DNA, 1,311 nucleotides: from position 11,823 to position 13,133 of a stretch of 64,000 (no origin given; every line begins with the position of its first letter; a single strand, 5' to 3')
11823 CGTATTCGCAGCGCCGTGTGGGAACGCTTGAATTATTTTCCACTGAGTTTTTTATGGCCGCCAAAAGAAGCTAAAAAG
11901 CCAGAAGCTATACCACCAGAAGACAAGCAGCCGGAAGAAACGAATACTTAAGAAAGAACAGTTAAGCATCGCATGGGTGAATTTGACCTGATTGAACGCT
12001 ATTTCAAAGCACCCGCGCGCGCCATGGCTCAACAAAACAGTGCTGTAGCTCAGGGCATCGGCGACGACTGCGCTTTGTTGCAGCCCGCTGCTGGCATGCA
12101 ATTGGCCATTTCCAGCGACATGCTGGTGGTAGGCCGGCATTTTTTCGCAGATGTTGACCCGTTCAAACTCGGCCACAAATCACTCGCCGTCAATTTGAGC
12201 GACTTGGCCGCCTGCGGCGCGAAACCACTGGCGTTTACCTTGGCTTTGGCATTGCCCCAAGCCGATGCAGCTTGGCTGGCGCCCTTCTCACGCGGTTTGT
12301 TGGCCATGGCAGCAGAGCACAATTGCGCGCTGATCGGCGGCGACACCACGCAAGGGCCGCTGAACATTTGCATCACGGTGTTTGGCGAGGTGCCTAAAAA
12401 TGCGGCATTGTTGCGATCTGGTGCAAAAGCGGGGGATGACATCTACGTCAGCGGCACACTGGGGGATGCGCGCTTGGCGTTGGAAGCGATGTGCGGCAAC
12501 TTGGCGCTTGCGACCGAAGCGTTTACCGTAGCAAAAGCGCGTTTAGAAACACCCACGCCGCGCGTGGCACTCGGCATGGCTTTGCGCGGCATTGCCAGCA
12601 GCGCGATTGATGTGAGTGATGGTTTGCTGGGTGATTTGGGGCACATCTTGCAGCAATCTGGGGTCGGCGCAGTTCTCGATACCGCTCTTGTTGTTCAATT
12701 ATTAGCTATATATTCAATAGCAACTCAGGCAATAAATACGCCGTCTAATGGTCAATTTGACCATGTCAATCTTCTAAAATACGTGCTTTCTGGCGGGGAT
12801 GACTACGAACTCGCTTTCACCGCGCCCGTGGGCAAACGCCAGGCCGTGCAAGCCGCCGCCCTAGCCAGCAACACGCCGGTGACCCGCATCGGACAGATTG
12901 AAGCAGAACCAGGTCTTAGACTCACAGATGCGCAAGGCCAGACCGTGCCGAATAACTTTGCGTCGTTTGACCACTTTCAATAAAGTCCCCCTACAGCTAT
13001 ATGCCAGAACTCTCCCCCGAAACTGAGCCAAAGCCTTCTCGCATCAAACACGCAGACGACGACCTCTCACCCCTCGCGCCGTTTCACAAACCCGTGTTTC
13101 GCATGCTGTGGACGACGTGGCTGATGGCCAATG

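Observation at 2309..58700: A ~45-bp hairpin-bearing dispersed repeat family (R45) with at least 14 copies in 64 kb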

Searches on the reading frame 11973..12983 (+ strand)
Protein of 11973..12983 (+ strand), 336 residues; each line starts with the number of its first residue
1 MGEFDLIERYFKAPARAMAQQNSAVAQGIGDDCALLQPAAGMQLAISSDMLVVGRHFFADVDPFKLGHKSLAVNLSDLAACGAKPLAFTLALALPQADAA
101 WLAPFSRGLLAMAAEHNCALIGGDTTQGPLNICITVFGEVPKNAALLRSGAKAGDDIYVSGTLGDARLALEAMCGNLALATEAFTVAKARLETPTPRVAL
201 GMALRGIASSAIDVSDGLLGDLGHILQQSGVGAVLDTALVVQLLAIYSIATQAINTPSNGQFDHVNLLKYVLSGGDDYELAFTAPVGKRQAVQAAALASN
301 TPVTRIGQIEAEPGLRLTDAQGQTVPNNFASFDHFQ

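Call 7: search_protein_families(library=pfam, proteins=[window:11973-12983:+], max_evalue=0.01)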
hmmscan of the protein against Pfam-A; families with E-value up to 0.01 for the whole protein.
window:11973-12983:+ (336 aa): 2 families
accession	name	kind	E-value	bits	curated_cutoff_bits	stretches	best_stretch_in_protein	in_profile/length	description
PF00586.29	AIRS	-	1.7e-29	102.9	24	1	30-140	1-112/112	AIR synthase related protein, N-terminal domain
PF02769.27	AIRS_C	-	7.6e-08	33.1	23.1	1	152-318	1-154/156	AIR synthase related protein, C-terminal domain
